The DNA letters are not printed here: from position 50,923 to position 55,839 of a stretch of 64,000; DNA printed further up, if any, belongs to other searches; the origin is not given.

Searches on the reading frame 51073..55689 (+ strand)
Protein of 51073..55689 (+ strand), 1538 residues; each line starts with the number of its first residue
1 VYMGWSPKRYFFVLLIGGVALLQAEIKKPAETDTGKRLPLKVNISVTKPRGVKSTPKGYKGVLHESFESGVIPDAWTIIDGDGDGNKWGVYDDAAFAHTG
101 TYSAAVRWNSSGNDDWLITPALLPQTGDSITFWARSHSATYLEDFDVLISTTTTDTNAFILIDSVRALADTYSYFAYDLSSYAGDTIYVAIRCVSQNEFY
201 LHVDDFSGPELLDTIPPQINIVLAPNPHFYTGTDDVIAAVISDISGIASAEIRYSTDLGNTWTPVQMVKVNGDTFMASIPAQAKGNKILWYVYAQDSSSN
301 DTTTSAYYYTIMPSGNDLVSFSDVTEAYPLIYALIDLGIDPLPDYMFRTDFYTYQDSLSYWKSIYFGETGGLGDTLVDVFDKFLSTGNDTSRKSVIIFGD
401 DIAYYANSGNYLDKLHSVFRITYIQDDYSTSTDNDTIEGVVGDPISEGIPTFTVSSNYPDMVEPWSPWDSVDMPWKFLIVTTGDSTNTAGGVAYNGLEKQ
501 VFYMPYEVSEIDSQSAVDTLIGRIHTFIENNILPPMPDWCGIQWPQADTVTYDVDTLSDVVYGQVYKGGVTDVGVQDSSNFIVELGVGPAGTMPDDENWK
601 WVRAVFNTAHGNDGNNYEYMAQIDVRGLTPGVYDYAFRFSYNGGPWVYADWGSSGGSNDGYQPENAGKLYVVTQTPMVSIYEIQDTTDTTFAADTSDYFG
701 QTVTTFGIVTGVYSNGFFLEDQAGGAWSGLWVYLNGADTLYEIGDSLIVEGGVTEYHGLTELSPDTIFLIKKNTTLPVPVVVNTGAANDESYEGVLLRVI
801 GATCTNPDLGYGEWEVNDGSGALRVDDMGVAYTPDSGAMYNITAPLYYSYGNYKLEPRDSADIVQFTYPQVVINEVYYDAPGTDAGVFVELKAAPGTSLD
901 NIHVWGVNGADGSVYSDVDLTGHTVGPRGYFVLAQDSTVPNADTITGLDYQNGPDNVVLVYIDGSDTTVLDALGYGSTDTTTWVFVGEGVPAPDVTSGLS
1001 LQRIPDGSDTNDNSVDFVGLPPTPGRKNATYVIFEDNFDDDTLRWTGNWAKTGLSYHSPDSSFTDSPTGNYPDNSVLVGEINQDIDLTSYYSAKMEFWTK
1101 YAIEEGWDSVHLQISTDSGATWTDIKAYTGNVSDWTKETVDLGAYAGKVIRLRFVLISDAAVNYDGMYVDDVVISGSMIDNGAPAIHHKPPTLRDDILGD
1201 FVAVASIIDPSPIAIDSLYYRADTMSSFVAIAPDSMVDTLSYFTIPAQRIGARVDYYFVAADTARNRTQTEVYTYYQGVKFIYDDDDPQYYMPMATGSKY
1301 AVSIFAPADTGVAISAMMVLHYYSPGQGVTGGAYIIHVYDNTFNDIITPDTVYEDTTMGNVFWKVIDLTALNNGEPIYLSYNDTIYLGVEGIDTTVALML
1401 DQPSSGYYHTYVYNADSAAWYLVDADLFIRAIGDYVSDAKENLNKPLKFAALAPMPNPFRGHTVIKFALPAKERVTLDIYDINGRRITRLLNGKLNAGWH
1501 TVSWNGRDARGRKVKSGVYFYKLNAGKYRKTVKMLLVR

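Call 54: search_protein_families(library=ncbifam, proteins=[window:51073-55686:+], max_evalue=0.1)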
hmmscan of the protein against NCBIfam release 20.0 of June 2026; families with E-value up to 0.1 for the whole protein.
window:51073-55686:+ (1538 aa): 12 families
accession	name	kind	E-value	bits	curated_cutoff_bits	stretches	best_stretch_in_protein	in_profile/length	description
NF038128.1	choice_anch_J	domain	7.1e-31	107.6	30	2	63-206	2-160/162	choice-of-anchor J domain-containing protein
TIGR04183.1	Por_Secre_tail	domain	5.8e-10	39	23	1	1456-1535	3-70/72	T9SS type A sorting domain-containing protein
NF033681.1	ExeM_NucH_DNase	subfamily_domain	1.4e-08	34.1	300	1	707-800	3-109/546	ExeM/NucH family extracellular endonuclease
NF033707.1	T9SS_sortase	equivalog_domain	9.4e-08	30.2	420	1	1447-1525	994-1077/1095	type IX secretion system sortase PorU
NF005176.1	PRK06655.1-1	equivalog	4.4e-06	26.7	230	1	1471-1530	95-154/197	flagellar hook assembly protein FlgD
NF038111.1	rhom_dep_M36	equivalog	4.8e-05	20.9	1700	1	1126-1175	1113-1164/1315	rhombosortase-dependent M36 family metallopeptidase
NF038112.1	myxo_dep_M36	subfamily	6.2e-05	20.3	1500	1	1132-1176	1123-1168/1604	myxosortase-dependent M36 family metallopeptidase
NF038113.1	T9SSA_dep_M36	equivalog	9.8e-05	20.7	885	1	1453-1535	794-867/869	T9SS-dependent M36 family metallopeptidase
NF009452.0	PRK12812.1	equivalog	0.00097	18.4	258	1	1472-1522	151-203/289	flagellar basal body rod modification protein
NF009276.0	PRK12633.1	equivalog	0.0079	15.9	383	1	1473-1525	129-181/234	flagellar basal body rod modification protein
NF009277.0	PRK12634.1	equivalog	0.0083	16.2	333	1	1471-1519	120-168/221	flagellar basal body rod modification protein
NF009453.0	PRK12813.1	equivalog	0.018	14.6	264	1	1472-1530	123-178/223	flagellar basal body rod modification protein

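Call 74: search_protein_families(library=pfam, proteins=[window:51073-55689:+], max_evalue=0.0001)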
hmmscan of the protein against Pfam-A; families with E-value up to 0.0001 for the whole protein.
window:51073-55689:+ (1538 aa): 6 families
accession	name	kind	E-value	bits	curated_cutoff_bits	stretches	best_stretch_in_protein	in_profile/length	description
PF07675.18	Cleaved_Adhesin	-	3e-15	57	21.4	1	62-162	3-114/174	Cleaved Adhesin Domain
PF20773.4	InhA-like_MAM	-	3.5e-15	56.5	26.9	1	1081-1174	53-162/191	Immune inhibitor A-like, MAM domain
PF13860.13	FlgD_ig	-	2.5e-09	37.4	27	1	1469-1525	18-75/79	FlgD Ig-like domain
PF18962.6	Por_Secre_tail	-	1.9e-06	28.5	27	1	1456-1534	3-73/75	Secretion system C-terminal sorting domain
PF21471.3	Reelin_subrepeat-B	-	1.9e-06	28.1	27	0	1108-1174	58-126/127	Reelin subrepeat B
PF00932.25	LTD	-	2.7e-05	24.9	34.3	0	868-976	5-108/109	Lamin Tail Domain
